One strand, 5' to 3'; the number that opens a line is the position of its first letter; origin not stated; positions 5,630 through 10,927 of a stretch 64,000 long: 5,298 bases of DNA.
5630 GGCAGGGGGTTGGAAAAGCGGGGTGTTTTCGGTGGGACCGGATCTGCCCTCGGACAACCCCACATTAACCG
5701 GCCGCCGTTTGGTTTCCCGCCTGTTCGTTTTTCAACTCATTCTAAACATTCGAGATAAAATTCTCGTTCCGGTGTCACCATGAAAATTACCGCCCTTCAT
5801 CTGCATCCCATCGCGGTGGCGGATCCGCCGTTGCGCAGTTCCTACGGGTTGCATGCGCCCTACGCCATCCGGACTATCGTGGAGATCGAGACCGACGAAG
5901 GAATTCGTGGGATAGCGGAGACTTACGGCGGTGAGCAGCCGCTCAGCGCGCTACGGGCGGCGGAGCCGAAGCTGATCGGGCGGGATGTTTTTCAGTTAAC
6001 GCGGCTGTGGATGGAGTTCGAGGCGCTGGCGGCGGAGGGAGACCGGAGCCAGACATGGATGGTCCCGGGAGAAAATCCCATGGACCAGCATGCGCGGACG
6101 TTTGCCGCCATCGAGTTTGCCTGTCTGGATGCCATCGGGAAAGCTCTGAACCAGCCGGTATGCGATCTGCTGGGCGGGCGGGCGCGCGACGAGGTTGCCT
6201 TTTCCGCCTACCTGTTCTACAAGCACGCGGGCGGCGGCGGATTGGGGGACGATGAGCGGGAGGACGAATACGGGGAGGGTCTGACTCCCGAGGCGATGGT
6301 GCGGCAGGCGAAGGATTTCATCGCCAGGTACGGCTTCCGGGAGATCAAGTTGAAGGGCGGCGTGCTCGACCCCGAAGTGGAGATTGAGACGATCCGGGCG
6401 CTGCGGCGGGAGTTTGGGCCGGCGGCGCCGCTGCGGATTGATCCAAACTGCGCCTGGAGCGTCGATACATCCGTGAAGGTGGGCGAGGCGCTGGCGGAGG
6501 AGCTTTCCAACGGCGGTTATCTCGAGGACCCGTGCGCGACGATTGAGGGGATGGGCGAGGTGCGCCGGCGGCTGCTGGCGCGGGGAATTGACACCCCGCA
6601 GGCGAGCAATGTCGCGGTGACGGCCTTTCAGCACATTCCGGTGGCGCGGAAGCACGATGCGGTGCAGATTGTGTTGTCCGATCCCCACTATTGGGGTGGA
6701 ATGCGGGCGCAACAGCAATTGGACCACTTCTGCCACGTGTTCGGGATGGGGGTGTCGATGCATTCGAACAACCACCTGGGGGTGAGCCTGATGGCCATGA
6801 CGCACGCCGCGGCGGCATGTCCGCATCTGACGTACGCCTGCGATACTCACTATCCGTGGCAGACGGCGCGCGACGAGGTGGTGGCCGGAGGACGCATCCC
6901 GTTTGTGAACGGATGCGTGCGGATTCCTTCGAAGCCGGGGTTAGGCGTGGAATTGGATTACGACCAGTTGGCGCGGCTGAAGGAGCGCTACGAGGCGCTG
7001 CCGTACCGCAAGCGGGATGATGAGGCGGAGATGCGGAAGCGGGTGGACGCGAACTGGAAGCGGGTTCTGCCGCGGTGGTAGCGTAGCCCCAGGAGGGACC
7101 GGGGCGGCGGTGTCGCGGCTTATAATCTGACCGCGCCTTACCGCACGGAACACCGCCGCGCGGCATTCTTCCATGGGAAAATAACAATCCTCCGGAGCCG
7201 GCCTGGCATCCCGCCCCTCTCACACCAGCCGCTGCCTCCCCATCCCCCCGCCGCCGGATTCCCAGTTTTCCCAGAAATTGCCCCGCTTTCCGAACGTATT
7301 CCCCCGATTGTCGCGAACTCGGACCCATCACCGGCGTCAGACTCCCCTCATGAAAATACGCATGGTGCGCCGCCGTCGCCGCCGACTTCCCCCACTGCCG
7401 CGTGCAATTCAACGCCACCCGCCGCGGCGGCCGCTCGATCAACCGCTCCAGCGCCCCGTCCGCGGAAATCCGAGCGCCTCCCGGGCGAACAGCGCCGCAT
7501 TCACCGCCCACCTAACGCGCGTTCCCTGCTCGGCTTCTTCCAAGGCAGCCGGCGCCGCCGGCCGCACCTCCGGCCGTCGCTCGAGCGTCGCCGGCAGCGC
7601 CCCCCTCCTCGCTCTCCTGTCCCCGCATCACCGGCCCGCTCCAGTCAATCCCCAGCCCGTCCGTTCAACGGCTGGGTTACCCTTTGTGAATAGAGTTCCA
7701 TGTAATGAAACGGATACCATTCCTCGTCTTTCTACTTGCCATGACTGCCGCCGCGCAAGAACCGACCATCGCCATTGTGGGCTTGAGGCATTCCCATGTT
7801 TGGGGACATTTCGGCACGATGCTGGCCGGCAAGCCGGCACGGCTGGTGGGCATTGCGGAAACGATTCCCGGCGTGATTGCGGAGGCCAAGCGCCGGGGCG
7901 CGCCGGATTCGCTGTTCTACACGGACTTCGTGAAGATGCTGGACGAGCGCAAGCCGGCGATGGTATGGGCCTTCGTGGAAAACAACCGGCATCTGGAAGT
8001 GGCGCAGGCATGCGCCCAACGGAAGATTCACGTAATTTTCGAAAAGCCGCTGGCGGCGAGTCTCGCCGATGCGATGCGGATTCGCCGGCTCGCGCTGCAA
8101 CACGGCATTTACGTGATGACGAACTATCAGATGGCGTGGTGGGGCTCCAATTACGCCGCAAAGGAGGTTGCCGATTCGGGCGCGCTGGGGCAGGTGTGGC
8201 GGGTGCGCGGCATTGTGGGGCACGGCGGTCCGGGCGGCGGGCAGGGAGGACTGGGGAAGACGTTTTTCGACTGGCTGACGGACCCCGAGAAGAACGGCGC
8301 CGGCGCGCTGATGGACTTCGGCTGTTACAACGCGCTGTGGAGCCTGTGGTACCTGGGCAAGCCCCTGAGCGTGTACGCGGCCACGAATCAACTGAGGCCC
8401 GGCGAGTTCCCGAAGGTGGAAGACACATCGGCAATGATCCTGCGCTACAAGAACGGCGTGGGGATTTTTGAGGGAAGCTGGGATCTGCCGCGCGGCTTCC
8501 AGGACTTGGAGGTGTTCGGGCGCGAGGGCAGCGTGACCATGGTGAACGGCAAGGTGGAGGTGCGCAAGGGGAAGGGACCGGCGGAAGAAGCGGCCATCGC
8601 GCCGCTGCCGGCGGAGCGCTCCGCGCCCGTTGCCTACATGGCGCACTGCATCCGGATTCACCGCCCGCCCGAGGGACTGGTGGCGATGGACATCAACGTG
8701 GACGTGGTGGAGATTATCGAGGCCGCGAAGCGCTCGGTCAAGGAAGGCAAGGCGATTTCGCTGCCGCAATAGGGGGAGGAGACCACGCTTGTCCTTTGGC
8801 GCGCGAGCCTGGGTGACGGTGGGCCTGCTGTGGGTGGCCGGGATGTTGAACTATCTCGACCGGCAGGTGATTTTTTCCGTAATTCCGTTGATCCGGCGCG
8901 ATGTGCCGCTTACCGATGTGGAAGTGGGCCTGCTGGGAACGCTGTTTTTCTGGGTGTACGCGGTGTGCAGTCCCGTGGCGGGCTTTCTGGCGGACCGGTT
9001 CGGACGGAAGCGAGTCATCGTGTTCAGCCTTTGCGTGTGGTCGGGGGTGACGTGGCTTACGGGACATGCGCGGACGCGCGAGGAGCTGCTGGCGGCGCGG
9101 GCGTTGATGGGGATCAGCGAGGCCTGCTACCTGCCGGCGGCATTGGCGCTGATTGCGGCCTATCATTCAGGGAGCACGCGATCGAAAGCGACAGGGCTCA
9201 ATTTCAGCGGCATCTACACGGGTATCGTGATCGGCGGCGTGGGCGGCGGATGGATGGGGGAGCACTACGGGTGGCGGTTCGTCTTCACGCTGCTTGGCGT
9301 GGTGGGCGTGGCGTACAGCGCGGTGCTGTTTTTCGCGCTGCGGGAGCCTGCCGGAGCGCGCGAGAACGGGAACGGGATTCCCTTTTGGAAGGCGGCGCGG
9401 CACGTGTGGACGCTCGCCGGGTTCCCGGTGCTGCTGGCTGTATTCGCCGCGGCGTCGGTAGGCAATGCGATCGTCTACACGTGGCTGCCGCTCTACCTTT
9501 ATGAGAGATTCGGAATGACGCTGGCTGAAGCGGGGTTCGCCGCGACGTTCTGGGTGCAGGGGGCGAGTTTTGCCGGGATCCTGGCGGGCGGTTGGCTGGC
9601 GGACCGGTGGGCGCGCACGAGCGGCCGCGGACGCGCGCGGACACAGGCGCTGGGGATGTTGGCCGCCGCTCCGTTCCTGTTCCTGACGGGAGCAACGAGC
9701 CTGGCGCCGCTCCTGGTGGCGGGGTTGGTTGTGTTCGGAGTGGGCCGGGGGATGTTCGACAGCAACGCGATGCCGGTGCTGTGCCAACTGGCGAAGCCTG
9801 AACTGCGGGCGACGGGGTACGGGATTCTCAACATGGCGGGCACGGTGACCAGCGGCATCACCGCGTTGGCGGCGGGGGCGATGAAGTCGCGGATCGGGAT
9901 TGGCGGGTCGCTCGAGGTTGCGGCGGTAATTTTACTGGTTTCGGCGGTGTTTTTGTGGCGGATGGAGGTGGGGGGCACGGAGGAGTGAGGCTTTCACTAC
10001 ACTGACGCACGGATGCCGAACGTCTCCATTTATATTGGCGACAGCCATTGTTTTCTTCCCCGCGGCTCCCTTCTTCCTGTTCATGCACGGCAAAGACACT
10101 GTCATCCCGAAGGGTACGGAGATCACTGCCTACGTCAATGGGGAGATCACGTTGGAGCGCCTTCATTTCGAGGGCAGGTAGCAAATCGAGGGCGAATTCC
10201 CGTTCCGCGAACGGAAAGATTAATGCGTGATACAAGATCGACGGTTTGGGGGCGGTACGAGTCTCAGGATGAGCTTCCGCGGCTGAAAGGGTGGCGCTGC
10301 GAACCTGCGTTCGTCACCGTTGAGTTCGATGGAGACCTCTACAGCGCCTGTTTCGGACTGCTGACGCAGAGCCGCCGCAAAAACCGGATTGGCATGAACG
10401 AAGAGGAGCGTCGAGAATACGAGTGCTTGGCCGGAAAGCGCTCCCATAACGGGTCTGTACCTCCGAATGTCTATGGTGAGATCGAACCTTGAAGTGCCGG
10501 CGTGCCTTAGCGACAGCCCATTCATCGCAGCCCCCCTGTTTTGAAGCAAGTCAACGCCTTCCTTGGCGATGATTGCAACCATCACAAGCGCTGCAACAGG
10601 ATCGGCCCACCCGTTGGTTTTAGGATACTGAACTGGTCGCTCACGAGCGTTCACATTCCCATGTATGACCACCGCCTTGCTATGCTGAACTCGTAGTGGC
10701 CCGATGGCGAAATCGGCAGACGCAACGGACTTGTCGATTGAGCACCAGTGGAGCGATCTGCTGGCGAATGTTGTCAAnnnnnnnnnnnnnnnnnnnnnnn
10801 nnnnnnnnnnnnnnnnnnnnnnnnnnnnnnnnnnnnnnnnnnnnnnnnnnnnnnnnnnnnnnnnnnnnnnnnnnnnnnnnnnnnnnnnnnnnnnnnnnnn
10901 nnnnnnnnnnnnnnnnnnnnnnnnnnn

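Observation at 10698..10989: tRNA-Leu(UAA) split by a 203-nt IC3-type group I intron at the cyanobacterial/plastid position, in a non-cyanobacterial-looking genome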

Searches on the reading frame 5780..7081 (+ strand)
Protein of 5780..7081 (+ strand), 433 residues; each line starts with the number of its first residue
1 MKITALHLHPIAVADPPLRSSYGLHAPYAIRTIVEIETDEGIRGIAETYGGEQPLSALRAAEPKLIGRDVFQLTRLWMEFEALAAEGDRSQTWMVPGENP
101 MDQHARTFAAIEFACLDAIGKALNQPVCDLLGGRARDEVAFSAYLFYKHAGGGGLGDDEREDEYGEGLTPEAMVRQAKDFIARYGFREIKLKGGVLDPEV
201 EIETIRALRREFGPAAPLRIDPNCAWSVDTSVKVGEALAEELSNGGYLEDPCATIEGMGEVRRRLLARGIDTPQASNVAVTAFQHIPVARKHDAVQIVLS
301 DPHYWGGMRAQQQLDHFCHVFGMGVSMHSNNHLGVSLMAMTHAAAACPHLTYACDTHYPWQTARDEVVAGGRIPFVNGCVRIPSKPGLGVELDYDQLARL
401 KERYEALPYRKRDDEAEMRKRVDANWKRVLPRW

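Call 9: search_protein_families(library=ncbifam, proteins=[window:5780-7081:+], max_evalue=0.00001)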
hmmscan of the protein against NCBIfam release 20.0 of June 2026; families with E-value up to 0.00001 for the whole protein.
window:5780-7081:+ (433 aa): 12 families
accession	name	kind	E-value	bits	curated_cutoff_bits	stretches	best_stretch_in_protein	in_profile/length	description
TIGR03247.1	glucar-dehydr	equivalog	7.6e-73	245.7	828.7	1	2-427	5-431/441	glucarate dehydratase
TIGR02534.1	mucon_cyclo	subfamily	3.9e-23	82.1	334.95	1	173-401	145-366/368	muconate/chloromuconate family cycloisomerase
NF043002.1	HProlDhtase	equivalog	1.2e-21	77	500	2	169-397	143-359/366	cis-3-hydroxy-L-proline dehydratase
NF040866.1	AraD_Arch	equivalog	9.6e-20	70.9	650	1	109-397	105-366/372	arabinonate dehydratase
NF002782.0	PRK02901.1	equivalog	3.9e-18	65.5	288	1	170-354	86-265/328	o-succinylbenzoate synthase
NF047820.1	TalGalacDh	equivalog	1.7e-17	63.4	500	1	33-394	40-358/371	L-talarate/galactarate dehydratase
NF040790.2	glucon_galact_dh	equivalog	2e-14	53.2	750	1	105-402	91-371/390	bifunctional D-gluconate/D-galactonate dehydratase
NF010624.0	PRK14017.1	equivalog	9.3e-14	51.3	311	1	33-403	17-363/382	galactonate dehydratase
NF043051.1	ManoateDhtManD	equivalog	2.2e-13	49.8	550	1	34-153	20-126/403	D-mannonate dehydratase ManD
NF011654.0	PRK15072.1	subfamily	9.1e-13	47.8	430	1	33-153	19-126/404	D-galactonate dehydratase family protein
TIGR01927.1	menC_gam_Gplu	equivalog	4.4e-09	36.1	130.55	1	183-313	122-248/307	o-succinylbenzoate synthase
NF011968.0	PRK15440.1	equivalog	2.9e-07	29.7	393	0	19-143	49-161/395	L-rhamnonate dehydratase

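Call 37: find_encoding_contigs(protein=window:5780-7081:+, flank=6000, max_places=4)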
Protein window:5780-7081:+ (433 aa): no gene with exactly this product is on record in the collection.

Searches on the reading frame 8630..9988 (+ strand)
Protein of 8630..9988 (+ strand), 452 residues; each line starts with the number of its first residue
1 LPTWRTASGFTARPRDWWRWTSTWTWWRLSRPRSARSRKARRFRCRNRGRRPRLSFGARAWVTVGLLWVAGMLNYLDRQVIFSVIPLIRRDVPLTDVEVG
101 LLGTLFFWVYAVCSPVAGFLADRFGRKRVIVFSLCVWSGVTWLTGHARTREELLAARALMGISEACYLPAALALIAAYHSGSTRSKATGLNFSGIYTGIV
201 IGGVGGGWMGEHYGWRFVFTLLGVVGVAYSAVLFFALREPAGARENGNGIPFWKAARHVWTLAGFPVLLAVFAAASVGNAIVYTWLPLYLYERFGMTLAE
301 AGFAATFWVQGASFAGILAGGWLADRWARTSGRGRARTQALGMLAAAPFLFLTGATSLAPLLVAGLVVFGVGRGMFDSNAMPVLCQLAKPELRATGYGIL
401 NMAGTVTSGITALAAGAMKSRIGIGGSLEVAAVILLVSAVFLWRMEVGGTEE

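Call 9: search_protein_families(library=ncbifam, proteins=[window:8630-9988:+], max_evalue=0.00001)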
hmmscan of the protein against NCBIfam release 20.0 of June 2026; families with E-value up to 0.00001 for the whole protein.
window:8630-9988:+ (452 aa): 41 families (the best 25 are shown)
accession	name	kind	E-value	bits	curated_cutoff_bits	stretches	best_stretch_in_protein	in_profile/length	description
TIGR00893.1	2A0114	subfamily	1.7e-41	142.5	395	2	70-240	2-172/399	D-galactonate transporter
TIGR00895.1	2A0115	subfamily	1.6e-27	96.4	418.55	1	60-241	15-196/398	aromatic acid/H+ symport family MFS transporter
TIGR00881.1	2A0104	subfamily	1.4e-25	90.2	407.75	1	72-240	5-174/379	phosphoglycerate transporter protein PgtP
TIGR00711.1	efflux_EmrB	subfamily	1.5e-21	76.7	230.2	1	65-240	5-180/485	DHA2 family efflux MFS transporter permease subunit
TIGR00880.1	2_A_01_02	superfamily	4.1e-21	75.6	131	1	105-239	6-140/141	multidrug resistance protein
NF008586.0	PRK11551.1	equivalog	3e-20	72.6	410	1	58-437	11-387/406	3-(3-hydroxy-phenyl)propionate transporter MhpT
NF053517.1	HbztTptrPcaK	equivalog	9e-14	51.3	770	1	59-240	16-197/437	4-hydroxybenzoate transporter PcaK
NF053757.1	BclibactTpBcbE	equivalog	1.9e-13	50.1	600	1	78-375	18-319/394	bacillibactin exporter BcbE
NF000031.1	MFS_efflux_LmrA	exception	3.8e-13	49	850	1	44-245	18-216/484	lincomycin efflux MFS transporter Lmr(A)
NF000391.1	EmrB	exception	4.2e-13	48.8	925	1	59-234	9-183/501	multidrug efflux MFS transporter permease subunit EmrB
TIGR00900.1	2A0121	subfamily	7.5e-13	48.6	319.6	1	66-423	3-364/364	H+ Antiporter protein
TIGR00894.1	2A0114euk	subfamily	2.7e-12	46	626.45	1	101-235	80-217/465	Na(+)-dependent inorganic phosphate cotransporter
NF008963.0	PRK12307.1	equivalog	3.9e-12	46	637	1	68-441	24-403/426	MFS transporter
TIGR00710.1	efflux_Bcr_CflA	subfamily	5e-12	45.9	200.9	1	63-382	6-323/385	Bcr/CflA family efflux MFS transporter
NF012174.0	tet_MFS_A_B_C_D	equivalog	6.4e-12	45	475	1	80-329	20-273/382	Tet(A)/Tet(B)/Tet(C) family tetracycline efflux MFS transporter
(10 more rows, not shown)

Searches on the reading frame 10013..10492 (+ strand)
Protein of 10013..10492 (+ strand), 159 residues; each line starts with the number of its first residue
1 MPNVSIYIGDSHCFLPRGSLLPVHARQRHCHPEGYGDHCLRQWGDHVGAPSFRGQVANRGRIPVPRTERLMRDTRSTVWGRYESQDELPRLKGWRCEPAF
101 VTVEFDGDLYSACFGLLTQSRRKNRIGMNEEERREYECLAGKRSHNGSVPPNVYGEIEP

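Call 9: search_protein_families(library=ncbifam, proteins=[window:10013-10492:+], max_evalue=0.00001)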
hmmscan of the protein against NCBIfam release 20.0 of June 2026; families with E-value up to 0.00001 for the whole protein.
window:10013-10492:+ (159 aa): 0 families

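Call 43: search_protein_families(library=pfam, proteins=[window:10013-10492:+], max_evalue=0.001)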
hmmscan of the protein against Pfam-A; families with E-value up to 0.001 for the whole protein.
window:10013-10492:+ (159 aa): 0 families

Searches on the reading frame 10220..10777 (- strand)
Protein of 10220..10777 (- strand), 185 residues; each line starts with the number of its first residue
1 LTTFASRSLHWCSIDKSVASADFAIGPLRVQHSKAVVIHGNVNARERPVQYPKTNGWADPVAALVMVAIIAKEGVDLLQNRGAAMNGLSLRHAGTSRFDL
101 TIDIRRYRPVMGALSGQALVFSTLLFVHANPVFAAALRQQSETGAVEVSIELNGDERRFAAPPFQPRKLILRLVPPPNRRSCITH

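Call 9: search_protein_families(library=ncbifam, proteins=[window:10220-10777:-], max_evalue=0.00001)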
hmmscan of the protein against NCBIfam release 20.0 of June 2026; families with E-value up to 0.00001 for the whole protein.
window:10220-10777:- (185 aa): 0 families

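Call 43: search_protein_families(library=pfam, proteins=[window:10220-10777:-], max_evalue=0.001)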
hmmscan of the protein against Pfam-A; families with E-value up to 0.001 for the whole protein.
window:10220-10777:- (185 aa): 0 families
